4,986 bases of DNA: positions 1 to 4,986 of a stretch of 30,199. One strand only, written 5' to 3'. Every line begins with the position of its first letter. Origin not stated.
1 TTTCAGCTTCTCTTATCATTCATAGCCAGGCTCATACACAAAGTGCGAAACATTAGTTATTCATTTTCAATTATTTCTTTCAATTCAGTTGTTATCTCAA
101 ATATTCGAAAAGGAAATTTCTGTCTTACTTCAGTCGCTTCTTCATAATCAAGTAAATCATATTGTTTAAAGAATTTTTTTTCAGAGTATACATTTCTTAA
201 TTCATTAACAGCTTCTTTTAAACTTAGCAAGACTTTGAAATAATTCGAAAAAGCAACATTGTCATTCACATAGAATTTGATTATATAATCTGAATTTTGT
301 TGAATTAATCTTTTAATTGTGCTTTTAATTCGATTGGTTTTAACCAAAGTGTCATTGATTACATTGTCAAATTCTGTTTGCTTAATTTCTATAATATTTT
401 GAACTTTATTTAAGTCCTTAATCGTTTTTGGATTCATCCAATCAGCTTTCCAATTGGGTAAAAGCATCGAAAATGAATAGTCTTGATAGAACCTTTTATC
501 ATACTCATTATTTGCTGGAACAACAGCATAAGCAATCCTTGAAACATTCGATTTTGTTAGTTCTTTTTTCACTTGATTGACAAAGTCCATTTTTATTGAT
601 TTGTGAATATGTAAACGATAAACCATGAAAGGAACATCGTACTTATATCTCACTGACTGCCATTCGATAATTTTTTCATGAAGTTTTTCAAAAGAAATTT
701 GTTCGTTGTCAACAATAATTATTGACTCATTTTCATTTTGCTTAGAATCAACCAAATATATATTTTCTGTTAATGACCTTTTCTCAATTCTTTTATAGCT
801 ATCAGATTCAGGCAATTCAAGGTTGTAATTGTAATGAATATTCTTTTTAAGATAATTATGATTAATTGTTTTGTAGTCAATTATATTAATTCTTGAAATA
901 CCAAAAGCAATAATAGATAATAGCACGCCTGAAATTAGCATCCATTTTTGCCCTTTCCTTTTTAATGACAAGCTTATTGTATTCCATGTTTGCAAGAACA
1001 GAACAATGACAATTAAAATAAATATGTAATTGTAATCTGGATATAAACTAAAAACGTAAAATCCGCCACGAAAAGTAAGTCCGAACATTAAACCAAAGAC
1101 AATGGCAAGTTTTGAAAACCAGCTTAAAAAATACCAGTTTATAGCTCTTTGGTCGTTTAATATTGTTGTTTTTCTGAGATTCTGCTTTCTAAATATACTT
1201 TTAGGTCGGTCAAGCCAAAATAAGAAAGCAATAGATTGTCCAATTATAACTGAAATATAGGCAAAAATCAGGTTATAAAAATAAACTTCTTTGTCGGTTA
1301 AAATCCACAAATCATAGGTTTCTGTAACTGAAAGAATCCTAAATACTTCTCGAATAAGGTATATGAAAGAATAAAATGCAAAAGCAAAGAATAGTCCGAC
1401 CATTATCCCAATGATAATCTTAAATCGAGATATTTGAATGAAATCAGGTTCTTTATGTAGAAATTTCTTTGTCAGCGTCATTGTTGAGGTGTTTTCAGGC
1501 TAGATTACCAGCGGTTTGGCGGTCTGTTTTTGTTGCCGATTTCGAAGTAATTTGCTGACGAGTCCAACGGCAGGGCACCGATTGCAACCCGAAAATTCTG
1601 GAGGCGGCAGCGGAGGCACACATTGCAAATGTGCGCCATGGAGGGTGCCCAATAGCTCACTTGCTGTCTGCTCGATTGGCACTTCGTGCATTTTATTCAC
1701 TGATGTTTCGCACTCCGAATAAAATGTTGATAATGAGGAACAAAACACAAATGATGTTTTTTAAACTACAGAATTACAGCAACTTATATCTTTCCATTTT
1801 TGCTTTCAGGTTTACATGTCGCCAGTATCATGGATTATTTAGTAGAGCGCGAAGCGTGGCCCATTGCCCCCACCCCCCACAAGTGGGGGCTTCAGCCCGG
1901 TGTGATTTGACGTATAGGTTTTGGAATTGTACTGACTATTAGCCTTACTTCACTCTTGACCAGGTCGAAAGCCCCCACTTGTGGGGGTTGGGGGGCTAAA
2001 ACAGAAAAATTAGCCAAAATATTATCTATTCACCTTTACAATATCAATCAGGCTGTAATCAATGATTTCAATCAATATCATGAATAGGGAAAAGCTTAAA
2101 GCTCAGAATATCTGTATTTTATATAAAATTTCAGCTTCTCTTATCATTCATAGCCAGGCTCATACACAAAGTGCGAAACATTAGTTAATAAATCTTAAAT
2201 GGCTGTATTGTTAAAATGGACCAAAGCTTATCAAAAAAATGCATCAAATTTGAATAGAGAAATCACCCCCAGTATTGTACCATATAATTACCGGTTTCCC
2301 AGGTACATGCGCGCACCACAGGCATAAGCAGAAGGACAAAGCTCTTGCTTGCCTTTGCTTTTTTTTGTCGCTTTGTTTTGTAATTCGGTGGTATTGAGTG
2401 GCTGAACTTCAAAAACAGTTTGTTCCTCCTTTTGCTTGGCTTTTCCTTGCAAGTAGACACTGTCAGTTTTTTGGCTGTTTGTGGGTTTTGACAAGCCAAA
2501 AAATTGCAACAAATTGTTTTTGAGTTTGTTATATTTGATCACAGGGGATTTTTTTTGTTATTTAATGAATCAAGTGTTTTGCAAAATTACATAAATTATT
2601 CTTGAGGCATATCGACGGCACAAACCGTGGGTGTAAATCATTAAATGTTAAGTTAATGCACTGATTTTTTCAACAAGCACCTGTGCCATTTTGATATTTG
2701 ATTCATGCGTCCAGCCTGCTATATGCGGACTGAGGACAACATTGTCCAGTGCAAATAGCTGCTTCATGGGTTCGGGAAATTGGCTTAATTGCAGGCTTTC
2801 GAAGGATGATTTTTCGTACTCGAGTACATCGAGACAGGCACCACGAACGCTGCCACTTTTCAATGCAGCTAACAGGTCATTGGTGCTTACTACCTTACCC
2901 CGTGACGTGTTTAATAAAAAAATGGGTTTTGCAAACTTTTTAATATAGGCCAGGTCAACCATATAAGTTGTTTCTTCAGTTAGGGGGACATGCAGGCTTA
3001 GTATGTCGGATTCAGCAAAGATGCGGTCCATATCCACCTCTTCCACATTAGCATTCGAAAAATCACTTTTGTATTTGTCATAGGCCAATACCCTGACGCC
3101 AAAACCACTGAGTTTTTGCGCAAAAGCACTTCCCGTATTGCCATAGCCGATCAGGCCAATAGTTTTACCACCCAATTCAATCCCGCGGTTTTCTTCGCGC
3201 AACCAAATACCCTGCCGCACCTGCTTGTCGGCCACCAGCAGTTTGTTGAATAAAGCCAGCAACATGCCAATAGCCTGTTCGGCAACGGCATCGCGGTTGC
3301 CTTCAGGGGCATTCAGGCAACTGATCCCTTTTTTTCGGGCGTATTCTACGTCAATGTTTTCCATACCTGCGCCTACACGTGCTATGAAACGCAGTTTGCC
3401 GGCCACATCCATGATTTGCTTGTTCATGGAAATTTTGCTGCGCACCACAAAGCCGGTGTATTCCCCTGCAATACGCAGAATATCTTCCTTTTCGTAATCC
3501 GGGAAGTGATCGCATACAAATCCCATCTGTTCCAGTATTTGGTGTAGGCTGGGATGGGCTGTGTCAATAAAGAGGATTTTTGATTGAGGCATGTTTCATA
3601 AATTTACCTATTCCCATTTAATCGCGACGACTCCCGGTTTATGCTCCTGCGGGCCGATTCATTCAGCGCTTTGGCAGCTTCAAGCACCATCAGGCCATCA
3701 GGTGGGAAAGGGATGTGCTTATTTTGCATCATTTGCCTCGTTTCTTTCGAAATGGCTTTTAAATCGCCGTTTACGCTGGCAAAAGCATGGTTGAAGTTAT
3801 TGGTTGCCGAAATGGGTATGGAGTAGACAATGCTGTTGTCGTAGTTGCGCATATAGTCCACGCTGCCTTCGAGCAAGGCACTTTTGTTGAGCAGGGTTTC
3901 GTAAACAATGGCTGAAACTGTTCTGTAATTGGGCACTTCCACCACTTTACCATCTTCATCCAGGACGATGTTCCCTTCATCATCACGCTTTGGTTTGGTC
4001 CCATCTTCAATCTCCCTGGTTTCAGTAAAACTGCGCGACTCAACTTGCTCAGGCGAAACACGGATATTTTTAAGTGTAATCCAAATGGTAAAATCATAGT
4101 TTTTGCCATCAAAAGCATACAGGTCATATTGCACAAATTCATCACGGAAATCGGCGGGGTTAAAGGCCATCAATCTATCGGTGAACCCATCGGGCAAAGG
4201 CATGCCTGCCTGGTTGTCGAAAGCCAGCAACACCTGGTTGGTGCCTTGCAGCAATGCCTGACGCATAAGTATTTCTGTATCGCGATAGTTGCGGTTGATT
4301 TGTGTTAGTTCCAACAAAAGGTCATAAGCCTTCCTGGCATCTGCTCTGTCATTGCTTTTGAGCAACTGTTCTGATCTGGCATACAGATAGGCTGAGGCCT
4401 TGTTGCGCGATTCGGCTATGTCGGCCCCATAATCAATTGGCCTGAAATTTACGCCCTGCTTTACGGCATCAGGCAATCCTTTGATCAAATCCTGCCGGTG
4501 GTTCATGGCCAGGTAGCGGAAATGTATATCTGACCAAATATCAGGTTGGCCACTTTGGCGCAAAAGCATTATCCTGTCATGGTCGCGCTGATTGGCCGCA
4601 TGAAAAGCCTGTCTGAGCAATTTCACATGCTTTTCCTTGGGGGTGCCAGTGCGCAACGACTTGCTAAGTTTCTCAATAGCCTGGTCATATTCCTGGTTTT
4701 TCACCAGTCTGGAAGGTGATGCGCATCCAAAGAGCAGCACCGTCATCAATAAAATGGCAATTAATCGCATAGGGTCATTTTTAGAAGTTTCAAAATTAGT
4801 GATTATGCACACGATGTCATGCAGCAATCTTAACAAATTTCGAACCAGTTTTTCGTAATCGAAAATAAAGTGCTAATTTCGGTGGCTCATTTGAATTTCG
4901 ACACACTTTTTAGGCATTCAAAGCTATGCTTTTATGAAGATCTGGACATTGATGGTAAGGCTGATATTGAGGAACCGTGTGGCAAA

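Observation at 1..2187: Foreign-looking gene bracketed by directly repeated element ends: candidate MITE-cargo-MITE unit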

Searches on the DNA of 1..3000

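Call 12: search_rna_families(source=window, start=1, end=3000, threshold=evalue, max_evalue=1)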
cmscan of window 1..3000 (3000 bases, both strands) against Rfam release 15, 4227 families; matches with E-value up to 1: 0.
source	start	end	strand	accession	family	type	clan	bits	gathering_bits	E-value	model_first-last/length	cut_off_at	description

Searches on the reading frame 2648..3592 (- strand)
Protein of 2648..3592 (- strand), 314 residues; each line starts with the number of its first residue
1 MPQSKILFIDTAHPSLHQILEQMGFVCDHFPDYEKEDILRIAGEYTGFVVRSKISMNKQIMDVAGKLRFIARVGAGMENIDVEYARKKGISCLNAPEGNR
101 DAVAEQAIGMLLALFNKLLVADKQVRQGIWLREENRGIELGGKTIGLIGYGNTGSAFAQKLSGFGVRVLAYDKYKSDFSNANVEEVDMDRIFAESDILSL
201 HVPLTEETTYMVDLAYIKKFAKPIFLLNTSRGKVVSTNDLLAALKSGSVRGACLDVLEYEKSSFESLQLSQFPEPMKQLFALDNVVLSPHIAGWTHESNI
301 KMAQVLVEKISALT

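Call 6: search_protein_families(library=pfam, proteins=[window:2648-3592:-], max_evalue=0.01)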
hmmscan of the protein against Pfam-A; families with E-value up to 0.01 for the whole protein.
window:2648-3592:- (314 aa): 3 families
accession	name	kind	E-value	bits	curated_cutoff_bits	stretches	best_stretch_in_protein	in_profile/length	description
PF02826.25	2-Hacid_dh_C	-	7.1e-49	166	25.1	1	108-292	1-178/178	D-isomer specific 2-hydroxyacid dehydrogenase, NAD binding domain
PF00389.36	2-Hacid_dh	-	4.1e-21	75.5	24.6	1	6-312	1-122/134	D-isomer specific 2-hydroxyacid dehydrogenase, catalytic domain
PF07991.19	KARI_N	-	0.00019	21.5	20.6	1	140-203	2-69/165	Acetohydroxy acid isomeroreductase, NADPH-binding domain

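Call 63: find_encoding_contigs(protein=window:2648-3592:-, flank=10000, max_places=10)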
Protein window:2648-3592:- (314 aa): 6 contigs read that carry it; 6 places shown.
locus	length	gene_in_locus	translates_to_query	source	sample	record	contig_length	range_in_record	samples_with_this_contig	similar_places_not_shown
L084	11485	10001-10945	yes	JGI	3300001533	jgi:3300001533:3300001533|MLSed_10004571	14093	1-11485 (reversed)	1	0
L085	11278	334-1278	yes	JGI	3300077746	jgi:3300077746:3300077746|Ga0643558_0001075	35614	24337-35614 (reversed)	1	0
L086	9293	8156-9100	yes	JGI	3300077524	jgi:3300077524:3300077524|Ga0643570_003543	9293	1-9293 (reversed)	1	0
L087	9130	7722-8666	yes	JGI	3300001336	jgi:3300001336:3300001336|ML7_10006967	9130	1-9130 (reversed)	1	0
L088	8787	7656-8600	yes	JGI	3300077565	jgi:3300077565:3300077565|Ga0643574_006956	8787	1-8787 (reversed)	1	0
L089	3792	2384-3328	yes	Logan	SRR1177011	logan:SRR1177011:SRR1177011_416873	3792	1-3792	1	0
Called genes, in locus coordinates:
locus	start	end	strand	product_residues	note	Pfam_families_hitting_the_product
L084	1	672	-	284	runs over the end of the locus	PF00583:Acetyltransf_1 (weak), PF18014:Acetyltransf_18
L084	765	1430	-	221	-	PF10677:DUF2490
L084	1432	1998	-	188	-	-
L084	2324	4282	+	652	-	PF00005:ABC_tran, PF02463:SMC_N (faint), PF13304:AAA_21 (faint), PF12848:ABC_tran_Xtn, PF00005:ABC_tran, PF16326:ABC_tran_CTD (weak)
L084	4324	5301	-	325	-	PF00348:polyprenyl_synt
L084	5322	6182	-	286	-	PF00483:NTP_transferase, PF12804:NTP_transf_3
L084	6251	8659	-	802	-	PF03176:MMPL, PF00873:ACR_tran (faint), PF02460:Patched (weak), PF12349:Sterol-sensing (weak), PF03176:MMPL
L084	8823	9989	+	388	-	-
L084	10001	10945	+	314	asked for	PF00389:2-Hacid_dh, PF02826:2-Hacid_dh_C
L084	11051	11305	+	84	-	-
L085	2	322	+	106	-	?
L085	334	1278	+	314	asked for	PF00389:2-Hacid_dh, PF02826:2-Hacid_dh_C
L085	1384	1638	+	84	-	-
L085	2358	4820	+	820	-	PF13620:CarboxypepD_reg, PF13715:CarbopepD_reg_2 (weak), PF07715:Plug, PF00593:TonB_dep_Rec_b-barrel, PF14905:OMP_b-brl_3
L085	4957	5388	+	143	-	PF03852:Vsr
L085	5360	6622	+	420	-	PF00145:DNA_methylase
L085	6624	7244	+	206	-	-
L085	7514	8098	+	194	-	-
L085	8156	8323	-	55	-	PF00037:Fer4, PF13183:Fer4_8 (faint), PF13237:Fer4_10, PF12838:Fer4_7, PF13187:Fer4_9, PF12797:Fer4_2 (weak), PF00037:Fer4, PF12837:Fer4_6 (weak), +6 more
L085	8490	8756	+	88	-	-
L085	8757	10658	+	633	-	PF01558:POR, PF01855:POR_N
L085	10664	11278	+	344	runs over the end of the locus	PF02775:TPP_enzyme_C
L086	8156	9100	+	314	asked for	PF00389:2-Hacid_dh, PF02826:2-Hacid_dh_C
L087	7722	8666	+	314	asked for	PF00389:2-Hacid_dh, PF02826:2-Hacid_dh_C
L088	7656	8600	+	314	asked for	PF00389:2-Hacid_dh, PF02826:2-Hacid_dh_C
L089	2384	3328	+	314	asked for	PF00389:2-Hacid_dh, PF02826:2-Hacid_dh_C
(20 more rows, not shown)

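Call 78: find_encoding_contigs(protein=L085:2358-4820:+, flank=6000, max_places=10)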
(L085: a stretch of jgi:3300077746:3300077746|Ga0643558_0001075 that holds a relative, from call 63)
Protein L085:2358-4820:+ (820 aa): 3 contigs read that carry it; 2 places shown.
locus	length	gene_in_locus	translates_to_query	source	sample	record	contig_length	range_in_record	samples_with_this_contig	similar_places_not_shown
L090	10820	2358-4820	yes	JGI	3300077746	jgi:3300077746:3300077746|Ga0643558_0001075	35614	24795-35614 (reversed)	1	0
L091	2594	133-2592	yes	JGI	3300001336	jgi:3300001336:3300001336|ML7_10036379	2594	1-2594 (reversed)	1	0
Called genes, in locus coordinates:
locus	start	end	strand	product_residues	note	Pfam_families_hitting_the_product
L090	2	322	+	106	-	?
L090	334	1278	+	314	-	PF00389:2-Hacid_dh, PF02826:2-Hacid_dh_C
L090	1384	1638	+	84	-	-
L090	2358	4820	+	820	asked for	PF13620:CarboxypepD_reg, PF13715:CarbopepD_reg_2 (weak), PF07715:Plug, PF00593:TonB_dep_Rec_b-barrel, PF14905:OMP_b-brl_3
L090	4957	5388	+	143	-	PF03852:Vsr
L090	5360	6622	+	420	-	PF00145:DNA_methylase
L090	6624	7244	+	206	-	-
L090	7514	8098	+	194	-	-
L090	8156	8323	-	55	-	PF00037:Fer4, PF13183:Fer4_8 (faint), PF13237:Fer4_10, PF12838:Fer4_7, PF13187:Fer4_9, PF12797:Fer4_2 (weak), PF00037:Fer4, PF12837:Fer4_6 (weak), +6 more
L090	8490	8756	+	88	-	-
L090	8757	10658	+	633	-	PF01558:POR, PF01855:POR_N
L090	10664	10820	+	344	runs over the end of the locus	PF02775:TPP_enzyme_C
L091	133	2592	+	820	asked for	PF13620:CarboxypepD_reg, PF13715:CarbopepD_reg_2 (weak), PF07715:Plug, PF00593:TonB_dep_Rec_b-barrel, PF14905:OMP_b-brl_3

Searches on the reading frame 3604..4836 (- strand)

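Call 6: search_protein_families(library=pfam, proteins=[window:3604-4836:-], max_evalue=0.01)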
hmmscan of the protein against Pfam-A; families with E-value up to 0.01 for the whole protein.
window:3604-4836:- (410 aa): 1 family
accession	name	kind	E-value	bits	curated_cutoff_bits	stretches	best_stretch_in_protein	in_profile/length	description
PF07719.23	TPR_2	-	0.002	18.5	27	0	149-177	2-30/34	Tetratricopeptide repeat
